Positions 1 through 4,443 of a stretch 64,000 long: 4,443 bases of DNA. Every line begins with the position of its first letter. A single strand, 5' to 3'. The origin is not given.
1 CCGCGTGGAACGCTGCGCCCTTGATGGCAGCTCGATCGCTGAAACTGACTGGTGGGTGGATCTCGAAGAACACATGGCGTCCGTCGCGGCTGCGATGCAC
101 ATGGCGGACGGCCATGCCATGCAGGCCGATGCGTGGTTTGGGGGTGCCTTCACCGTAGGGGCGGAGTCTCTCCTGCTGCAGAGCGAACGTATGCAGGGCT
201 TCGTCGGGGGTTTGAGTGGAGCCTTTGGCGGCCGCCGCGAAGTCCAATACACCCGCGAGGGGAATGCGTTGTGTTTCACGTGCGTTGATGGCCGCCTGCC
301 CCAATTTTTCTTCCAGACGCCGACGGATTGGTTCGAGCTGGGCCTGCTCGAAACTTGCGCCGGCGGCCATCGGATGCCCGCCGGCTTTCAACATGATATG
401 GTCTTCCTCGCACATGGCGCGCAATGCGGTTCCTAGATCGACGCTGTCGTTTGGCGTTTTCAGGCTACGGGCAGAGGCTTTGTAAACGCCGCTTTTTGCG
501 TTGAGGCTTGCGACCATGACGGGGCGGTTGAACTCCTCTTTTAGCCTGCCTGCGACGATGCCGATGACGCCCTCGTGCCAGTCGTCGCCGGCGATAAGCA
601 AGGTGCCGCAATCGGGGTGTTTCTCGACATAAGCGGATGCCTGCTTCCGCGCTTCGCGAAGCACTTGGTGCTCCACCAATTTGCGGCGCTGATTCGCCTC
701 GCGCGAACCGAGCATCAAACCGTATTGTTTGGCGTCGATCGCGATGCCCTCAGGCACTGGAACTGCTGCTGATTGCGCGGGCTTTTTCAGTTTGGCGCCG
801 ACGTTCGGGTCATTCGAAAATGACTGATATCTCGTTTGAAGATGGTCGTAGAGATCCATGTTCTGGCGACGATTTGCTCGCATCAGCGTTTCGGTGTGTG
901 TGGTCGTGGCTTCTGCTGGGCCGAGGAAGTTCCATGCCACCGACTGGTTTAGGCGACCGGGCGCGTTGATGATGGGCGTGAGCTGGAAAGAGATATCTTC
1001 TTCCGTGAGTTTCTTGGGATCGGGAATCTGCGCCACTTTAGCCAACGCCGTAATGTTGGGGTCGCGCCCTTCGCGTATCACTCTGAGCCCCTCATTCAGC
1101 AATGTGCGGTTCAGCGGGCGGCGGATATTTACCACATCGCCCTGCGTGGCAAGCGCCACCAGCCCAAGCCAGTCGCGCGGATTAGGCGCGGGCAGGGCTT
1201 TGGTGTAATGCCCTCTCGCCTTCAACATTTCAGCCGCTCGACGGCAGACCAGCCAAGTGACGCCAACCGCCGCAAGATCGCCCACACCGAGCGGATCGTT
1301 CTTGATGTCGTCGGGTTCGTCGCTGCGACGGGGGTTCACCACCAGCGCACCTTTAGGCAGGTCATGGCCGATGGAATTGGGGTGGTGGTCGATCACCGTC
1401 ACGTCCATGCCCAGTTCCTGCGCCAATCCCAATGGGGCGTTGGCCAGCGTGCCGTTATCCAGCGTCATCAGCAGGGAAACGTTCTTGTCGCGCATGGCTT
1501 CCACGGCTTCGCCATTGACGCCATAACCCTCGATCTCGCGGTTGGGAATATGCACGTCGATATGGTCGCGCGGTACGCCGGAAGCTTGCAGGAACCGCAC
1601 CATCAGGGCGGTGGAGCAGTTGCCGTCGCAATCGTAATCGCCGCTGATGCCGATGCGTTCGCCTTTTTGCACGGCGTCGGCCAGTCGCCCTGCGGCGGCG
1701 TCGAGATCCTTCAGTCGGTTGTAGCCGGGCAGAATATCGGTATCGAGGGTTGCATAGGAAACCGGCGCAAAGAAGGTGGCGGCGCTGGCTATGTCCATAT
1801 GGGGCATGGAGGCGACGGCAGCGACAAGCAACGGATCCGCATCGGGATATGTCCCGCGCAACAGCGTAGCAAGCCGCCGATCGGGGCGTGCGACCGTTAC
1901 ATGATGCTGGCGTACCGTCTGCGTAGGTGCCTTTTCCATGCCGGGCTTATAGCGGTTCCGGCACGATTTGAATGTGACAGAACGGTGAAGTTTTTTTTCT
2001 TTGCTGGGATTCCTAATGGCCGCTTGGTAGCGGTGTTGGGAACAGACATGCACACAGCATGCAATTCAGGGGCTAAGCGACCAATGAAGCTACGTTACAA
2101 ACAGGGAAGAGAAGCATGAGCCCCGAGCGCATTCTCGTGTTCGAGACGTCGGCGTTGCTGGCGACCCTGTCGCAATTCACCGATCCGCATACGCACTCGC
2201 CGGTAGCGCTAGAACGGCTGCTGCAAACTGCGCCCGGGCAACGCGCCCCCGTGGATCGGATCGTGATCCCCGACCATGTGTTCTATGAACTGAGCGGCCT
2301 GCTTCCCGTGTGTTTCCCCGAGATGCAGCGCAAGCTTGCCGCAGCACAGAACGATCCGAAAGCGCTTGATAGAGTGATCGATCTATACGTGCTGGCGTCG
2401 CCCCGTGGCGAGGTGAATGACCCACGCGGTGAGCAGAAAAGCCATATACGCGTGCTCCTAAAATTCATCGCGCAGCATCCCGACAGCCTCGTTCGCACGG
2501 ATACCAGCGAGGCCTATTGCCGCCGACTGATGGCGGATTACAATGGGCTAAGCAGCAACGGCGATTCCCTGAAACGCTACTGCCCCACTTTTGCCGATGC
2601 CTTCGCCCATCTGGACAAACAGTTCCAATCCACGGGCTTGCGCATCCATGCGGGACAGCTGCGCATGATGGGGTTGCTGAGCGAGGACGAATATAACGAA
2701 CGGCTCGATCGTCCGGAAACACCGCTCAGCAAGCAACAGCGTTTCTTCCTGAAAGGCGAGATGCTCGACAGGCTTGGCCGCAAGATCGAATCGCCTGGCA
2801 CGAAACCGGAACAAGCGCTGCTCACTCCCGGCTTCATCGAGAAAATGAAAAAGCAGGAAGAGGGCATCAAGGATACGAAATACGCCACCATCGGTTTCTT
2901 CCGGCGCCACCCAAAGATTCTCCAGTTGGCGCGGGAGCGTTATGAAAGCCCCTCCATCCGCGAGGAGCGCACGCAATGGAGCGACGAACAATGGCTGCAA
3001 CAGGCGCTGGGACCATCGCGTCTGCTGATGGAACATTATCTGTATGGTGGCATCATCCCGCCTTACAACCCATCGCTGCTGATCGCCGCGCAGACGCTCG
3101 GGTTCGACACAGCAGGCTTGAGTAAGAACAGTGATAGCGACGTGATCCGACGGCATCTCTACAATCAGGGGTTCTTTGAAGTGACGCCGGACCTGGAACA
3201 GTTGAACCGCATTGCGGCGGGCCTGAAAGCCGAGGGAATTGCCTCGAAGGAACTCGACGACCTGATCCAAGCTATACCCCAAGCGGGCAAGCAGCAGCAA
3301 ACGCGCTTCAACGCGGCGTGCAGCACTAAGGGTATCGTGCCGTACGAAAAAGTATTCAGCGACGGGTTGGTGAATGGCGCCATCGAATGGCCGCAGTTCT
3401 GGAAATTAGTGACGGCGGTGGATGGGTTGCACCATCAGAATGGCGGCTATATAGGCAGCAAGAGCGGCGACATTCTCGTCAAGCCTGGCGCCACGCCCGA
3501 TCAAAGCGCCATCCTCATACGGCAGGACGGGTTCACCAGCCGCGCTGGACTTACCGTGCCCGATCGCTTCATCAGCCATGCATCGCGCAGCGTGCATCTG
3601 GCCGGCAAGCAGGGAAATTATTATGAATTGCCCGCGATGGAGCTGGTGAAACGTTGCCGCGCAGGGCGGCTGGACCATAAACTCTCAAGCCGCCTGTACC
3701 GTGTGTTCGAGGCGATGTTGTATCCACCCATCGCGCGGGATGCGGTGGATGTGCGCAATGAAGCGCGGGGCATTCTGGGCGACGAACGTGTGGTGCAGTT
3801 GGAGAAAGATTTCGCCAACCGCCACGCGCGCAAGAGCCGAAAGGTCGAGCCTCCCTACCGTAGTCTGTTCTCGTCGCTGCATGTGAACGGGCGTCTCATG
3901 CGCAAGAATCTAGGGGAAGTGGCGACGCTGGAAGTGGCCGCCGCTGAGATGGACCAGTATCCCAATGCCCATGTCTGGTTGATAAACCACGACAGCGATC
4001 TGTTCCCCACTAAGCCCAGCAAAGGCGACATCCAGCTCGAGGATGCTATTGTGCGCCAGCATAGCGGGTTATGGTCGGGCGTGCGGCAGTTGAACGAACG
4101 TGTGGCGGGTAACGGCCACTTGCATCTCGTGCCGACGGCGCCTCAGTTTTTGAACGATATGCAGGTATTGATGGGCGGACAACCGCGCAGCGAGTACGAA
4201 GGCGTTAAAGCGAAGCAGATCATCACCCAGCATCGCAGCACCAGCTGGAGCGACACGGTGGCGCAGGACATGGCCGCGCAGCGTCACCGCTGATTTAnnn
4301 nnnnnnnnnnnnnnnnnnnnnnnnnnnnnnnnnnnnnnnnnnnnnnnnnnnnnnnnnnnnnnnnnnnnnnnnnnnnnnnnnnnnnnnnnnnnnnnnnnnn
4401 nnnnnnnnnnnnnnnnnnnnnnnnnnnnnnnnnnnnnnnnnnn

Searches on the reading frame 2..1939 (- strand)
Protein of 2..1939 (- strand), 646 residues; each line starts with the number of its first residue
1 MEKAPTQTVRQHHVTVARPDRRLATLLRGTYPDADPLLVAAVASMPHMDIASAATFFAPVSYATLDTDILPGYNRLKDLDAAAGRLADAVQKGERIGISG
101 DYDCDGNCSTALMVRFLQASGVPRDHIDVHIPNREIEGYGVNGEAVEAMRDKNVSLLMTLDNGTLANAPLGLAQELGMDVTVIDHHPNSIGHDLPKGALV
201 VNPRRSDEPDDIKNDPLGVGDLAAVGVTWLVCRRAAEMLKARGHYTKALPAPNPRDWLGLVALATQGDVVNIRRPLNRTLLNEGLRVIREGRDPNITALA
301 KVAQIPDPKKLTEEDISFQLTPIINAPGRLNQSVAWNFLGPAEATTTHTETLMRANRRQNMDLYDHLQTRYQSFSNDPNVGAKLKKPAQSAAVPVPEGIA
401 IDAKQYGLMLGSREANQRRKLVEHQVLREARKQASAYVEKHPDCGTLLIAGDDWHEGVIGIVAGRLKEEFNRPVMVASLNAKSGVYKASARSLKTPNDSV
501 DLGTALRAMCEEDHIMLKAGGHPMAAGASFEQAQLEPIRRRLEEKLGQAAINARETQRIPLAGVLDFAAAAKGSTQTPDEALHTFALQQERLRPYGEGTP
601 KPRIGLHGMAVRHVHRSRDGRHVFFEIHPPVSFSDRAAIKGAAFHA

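Call 29: search_protein_families(library=pfam, proteins=[window:2-1939:-], max_evalue=0.1)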
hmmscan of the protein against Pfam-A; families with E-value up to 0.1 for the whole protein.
window:2-1939:- (646 aa): 4 families
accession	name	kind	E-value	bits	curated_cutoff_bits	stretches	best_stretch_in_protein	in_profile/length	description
PF02272.25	DHHA1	-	5.6e-16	59.3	25.9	1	449-546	6-100/102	DHHA1 domain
PF01368.27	DHH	-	7.6e-15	55.7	28.1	1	95-239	1-104/125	DHH family, N-terminal domain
PF17768.7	RecJ_OB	-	0.0041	17.6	27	1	579-628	8-58/107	RecJ OB domain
PF04250.19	DUF429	-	0.04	14.1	23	0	379-449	61-141/214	Protein of unknown function (DUF429)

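Call 33: search_solved_structures(query=window:2-1939:-, max_evalue=0.001)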
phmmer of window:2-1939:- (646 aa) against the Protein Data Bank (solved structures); distinct sequences matched with E-value up to 0.001: 4.
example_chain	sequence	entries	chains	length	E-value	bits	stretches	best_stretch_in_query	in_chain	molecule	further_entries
8y30_A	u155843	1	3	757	3e-40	141.4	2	65-333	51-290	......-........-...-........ exonuclease RecJ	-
5f54_A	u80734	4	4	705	1.7e-28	102.5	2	81-333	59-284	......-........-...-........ exonuclease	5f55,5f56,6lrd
2zxo_A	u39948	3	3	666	5.6e-28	100.9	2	75-333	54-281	Single-stranded DNA specific exonuclease RecJ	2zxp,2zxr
1ir6_A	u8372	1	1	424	6.4e-26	94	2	75-333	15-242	exonuclease RecJ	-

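Call 69: search_protein_families(library=ncbifam, proteins=[window:2-1939:-], max_evalue=1)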
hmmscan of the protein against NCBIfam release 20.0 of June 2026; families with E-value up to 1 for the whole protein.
window:2-1939:- (646 aa): 5 families
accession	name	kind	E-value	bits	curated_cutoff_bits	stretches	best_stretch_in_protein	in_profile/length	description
TIGR00644.1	recJ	equivalog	5.7e-95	318.6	396.9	2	69-357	30-303/546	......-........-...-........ exonuclease RecJ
NF008290.0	PRK11070.1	equivalog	2.7e-60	204.4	900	2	71-332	49-299/577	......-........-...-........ exonuclease RecJ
NF053576.1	RecJ_archaeal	equivalog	8.9e-16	57.8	360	2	446-547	347-450/452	RecJ family nuclease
NF053575.1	GAN_nuclease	exception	5.4e-05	22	850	1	447-548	361-466/467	GINS-associated RecJ family nuclease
TIGR02691.1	arsC_pI258_fam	equivalog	0.12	12.7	174.3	0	130-155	28-53/129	arsenate reductase (thioredoxin)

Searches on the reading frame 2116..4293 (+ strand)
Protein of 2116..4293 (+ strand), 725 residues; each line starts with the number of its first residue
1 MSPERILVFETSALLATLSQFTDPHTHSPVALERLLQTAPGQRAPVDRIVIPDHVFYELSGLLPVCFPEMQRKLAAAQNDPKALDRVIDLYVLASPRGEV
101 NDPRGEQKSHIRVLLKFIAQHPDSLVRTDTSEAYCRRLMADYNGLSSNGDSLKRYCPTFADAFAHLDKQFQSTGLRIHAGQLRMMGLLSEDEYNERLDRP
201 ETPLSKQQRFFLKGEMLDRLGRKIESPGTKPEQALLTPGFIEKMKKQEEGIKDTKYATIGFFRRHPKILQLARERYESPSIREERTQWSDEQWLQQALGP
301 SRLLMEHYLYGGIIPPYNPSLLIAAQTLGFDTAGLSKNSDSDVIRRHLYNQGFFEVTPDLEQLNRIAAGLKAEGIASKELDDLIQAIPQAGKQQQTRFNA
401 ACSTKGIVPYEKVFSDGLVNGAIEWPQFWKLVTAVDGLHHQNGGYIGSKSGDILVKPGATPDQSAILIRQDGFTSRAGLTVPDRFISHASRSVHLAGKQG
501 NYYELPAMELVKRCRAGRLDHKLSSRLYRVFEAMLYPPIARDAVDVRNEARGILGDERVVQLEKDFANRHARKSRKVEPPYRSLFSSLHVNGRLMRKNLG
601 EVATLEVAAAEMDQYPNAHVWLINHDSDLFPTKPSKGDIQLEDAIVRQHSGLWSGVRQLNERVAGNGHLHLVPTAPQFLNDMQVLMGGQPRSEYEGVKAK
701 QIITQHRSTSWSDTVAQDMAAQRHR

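Call 8: search_protein_families(library=pfam, proteins=[window:2116-4293:+], max_evalue=0.01)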
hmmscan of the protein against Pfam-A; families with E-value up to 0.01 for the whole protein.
window:2116-4293:+ (725 aa): 0 families

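Call 11: search_protein_families(library=padloc, proteins=[window:2116-4293:+], max_evalue=0.1)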
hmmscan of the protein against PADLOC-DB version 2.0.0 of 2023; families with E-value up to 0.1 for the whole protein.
window:2116-4293:+ (725 aa): 0 families

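Call 29: search_protein_families(library=pfam, proteins=[window:2116-4293:+], max_evalue=0.1)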
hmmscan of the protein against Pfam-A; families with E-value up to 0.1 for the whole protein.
window:2116-4293:+ (725 aa): 0 families

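Call 32: search_solved_structures(query=window:2116-4293:+, max_evalue=1)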
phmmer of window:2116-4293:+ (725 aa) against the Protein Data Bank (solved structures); distinct sequences matched with E-value up to 1: 1.
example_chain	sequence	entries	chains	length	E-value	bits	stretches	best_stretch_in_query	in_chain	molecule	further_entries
8otz_L1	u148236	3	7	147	0.25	12.7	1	142-207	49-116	Chromosome 20 C5orf49 homolog | Cilia and flagella associated protein 90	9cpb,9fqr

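Call 45: find_homologous_proteins(query=window:2116-4293:+, max_evalue=0.001)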
Query window:2116-4293:+ (725 aa): 20 proteins with E <= 0.001 among 8000 candidates.
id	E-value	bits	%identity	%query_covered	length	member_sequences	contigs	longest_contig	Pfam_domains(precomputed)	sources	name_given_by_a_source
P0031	0.0e+0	1661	100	100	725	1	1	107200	-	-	-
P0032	0.0e+0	1299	78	100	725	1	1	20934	-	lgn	-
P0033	1.8e-249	848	55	100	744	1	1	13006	-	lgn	-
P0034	1.4e-218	746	49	98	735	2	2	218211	-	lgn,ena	-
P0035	4.0e-218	744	50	99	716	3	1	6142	-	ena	-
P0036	9.8e-217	740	49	100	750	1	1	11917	-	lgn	-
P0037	1.5e-212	726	48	98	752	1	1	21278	-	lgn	-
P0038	1.5e-208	713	48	100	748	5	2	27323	-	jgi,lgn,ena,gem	-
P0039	8.7e-202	690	47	98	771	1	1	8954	-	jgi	jgi:hypothetical protein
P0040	9.3e-201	687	48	98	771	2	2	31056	-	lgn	-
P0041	4.9e-200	684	46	100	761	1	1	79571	-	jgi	jgi:hypothetical protein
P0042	3.4e-198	678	47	98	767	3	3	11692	-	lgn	-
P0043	2.9e-192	659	45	100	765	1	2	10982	-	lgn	-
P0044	9.3e-192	657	45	100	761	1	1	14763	-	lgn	-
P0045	1.6e-191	656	46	100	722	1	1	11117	-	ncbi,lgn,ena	-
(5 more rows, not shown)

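Call 48: search_solved_structures(query=A4, max_evalue=10, show_alignments=3)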
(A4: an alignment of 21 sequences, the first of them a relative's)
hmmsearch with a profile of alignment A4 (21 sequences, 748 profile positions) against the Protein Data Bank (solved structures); distinct sequences matched with E-value up to 10: 0.

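Call 49: search_protein_families(library=pfam, alignment_id=A4, max_evalue=10)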
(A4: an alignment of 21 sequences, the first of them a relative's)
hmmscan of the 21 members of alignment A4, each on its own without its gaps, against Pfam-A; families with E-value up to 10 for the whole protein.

A. member 1, P0031 (725 aa): 1 family
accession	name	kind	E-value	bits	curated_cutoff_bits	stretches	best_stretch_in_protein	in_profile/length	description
PF15698.10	Phosphatase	-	0.15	11.7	28.4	1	14-57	157-198/256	Phosphatase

B. families by the number of members that match (of 21 scanned): 15 families
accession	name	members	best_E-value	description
PF20278.3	CTD2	1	0.017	C-terminal domain 2 of the ABC-three component (ABC-3C) systems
PF00618.25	RasGEF_N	1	0.025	RasGEF N-terminal motif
PF19633.4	SDG2_C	1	0.026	Protein SET DOMAIN GROUP 2 C-terminal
PF00815.25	Histidinol_dh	1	0.068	Histidinol dehydrogenase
PF17129.9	Peptidase_M99_C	1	0.074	C-terminal domain of metallo-carboxypeptidase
PF09386.16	ParD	1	0.09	Antitoxin ParD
PF22699.1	GMIP-like_FCH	1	0.099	GEM-interacting protein-like, FCH domain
PF09517.16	RE_Eco29kI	1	0.13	Eco29kI restriction endonuclease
PF15698.10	Phosphatase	1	0.15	Phosphatase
PF19472.4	DUF6009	1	0.15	Family of unknown function (DUF6009)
PF24319.2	DUF7491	1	0.2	Coiled-coil region of unknown function (DUF7491)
PF08535.16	KorB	1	0.2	KorB domain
PF08447.18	PAS_3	1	0.23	PAS fold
PF10925.13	DUF2680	1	0.24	Protein of unknown function (DUF2680)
PF12464.13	Mac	1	5.6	Maltose acetyltransferase hexapeptide capping motif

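Call 69: search_protein_families(library=ncbifam, proteins=[window:2116-4293:+], max_evalue=1)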
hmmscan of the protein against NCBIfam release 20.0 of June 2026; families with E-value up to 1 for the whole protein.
window:2116-4293:+ (725 aa): 1 family
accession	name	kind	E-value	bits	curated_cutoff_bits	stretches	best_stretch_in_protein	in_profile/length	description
NF053786.1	DcplherypntRedDprE2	equivalog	0.014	15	250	1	472-571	15-114/252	decaprenylphospho-beta-D-erythro-pentofuranosid-2-ulose 2-reductase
